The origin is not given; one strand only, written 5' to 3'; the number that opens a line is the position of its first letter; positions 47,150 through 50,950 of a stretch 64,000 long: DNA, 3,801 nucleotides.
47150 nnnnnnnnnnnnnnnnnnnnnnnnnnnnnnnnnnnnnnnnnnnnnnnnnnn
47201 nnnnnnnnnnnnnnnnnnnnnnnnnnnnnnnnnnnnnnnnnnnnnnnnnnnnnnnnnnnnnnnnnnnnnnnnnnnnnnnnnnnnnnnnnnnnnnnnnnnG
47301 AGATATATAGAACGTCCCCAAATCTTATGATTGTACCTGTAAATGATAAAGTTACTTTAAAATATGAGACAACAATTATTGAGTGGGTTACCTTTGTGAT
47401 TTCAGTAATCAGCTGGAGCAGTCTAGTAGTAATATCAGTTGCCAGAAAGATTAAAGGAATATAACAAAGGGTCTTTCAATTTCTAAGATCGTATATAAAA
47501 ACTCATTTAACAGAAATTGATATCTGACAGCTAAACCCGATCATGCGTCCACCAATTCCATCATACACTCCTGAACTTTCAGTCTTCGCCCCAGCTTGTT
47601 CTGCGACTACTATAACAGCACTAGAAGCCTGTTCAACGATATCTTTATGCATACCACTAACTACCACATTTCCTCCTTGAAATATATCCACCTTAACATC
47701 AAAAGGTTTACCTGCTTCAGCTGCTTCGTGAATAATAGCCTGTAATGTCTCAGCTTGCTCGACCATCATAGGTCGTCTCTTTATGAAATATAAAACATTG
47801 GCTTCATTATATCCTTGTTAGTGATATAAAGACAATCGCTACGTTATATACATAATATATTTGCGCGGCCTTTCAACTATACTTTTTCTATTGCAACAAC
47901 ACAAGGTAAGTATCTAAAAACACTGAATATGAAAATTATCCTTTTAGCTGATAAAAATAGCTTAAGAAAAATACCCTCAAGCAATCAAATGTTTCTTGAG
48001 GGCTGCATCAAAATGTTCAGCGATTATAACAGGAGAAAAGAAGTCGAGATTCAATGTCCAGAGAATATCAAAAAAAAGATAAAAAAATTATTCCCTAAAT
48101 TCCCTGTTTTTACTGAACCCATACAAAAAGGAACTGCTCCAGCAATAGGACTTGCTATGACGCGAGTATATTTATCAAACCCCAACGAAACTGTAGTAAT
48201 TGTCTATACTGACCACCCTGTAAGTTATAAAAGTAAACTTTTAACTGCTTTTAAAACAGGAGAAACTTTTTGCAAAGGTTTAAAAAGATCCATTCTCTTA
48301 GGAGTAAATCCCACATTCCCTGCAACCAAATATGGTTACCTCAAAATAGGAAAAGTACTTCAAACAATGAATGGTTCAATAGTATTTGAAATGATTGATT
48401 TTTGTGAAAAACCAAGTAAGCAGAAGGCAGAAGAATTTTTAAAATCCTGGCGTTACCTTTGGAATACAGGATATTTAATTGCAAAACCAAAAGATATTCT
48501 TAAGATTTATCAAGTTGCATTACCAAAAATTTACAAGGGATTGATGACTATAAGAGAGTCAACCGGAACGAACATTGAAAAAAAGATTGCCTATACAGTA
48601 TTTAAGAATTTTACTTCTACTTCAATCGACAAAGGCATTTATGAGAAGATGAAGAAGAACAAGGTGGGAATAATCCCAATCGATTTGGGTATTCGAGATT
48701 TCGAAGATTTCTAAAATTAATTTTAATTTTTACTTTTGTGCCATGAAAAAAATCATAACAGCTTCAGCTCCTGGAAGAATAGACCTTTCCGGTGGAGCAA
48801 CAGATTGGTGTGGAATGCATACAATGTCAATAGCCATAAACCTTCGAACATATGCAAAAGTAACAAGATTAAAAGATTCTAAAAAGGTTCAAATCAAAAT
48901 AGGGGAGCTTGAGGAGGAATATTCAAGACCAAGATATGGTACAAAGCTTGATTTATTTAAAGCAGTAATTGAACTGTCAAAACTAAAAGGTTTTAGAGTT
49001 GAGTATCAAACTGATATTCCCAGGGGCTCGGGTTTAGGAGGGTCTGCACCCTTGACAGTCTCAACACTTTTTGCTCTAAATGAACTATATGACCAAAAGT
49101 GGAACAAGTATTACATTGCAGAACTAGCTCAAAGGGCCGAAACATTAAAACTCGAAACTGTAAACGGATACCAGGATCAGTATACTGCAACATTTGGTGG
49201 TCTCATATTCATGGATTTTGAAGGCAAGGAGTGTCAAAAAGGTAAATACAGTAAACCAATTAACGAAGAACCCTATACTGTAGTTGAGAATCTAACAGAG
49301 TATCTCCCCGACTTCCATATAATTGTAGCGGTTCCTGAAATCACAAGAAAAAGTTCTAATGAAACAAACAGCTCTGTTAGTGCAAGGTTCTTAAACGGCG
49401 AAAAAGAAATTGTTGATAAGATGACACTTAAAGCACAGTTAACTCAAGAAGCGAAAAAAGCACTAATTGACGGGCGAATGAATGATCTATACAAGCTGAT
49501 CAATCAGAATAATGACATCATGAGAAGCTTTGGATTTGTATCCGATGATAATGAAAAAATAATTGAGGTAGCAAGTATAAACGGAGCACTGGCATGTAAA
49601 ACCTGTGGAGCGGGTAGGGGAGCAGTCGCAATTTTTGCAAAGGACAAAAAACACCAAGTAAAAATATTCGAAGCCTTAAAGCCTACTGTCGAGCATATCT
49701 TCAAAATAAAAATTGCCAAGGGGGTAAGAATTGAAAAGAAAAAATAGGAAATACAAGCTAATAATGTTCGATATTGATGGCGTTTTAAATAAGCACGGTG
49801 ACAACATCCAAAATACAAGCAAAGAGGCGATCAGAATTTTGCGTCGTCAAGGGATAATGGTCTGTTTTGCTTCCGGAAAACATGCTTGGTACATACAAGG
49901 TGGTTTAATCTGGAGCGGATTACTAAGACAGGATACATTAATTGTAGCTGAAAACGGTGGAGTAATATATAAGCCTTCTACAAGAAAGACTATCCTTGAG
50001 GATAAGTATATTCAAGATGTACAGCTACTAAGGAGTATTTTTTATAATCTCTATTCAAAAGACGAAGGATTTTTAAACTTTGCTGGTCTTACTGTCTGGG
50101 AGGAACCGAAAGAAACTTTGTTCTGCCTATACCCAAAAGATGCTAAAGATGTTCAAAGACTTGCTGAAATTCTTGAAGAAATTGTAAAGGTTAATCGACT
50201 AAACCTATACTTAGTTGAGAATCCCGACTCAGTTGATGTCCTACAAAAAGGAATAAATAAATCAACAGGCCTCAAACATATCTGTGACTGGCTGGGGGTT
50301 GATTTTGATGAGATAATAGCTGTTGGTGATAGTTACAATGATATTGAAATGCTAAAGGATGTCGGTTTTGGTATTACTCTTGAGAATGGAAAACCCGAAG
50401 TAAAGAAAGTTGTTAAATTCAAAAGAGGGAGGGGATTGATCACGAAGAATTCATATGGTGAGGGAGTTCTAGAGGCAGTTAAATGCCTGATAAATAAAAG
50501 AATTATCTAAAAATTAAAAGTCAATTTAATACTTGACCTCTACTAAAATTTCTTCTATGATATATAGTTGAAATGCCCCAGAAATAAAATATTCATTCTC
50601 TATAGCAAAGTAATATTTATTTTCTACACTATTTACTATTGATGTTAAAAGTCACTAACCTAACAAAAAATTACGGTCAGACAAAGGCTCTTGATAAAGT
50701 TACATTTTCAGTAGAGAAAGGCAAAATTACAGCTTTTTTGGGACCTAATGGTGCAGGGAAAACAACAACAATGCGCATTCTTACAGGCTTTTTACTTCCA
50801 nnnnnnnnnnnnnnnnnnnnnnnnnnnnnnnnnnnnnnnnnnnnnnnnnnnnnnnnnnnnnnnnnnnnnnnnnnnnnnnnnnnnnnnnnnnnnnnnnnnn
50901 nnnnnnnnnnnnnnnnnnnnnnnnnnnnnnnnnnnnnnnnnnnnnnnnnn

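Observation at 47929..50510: Sugar-activation cassette: ManC-like nucleotidyltransferase with degenerate Gly loop + GHMP kinase + Cof-type phosphatase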

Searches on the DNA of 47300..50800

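Call 69: search_rna_families(source=window, start=47300, end=50800, threshold=evalue, max_evalue=1)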
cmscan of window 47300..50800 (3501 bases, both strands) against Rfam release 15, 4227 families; matches with E-value up to 1: 2.
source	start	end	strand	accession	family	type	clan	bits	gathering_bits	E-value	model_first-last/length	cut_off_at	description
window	47805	47922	-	RF00432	SNORA51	Gene; snRNA; snoRNA; HACA-box;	-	23.3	50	0.27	1-133/133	no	Small nucleolar RNA SNORA51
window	47737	47804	+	RF01423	snoR117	Gene; snRNA; snoRNA; CD-box;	-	21.5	42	0.3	1-80/80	no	small nucleolar RNA snoR117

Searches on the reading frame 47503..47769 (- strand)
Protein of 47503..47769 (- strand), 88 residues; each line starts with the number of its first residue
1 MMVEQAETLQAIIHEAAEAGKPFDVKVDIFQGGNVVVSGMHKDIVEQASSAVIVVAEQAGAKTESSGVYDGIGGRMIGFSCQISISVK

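Call 3: search_protein_families(library=pfam, proteins=[window:47503-47769:-], max_evalue=0.01)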
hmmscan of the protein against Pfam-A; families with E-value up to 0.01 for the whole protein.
window:47503-47769:- (88 aa): 0 families

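Call 97: list_cluster_members(proteins=[window:47503-47769:-, window:49731-50510:+])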
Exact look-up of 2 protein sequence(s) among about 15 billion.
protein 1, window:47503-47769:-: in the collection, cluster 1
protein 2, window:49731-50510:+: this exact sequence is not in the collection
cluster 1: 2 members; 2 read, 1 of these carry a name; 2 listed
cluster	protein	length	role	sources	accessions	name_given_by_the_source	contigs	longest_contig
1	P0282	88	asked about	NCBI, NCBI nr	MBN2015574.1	hypothetical protein JW766_01965 [Candidatus Dojkabacteria bacterium] | hypothetical protein [Candidatus Dojkabacteria bacterium]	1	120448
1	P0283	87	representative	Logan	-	-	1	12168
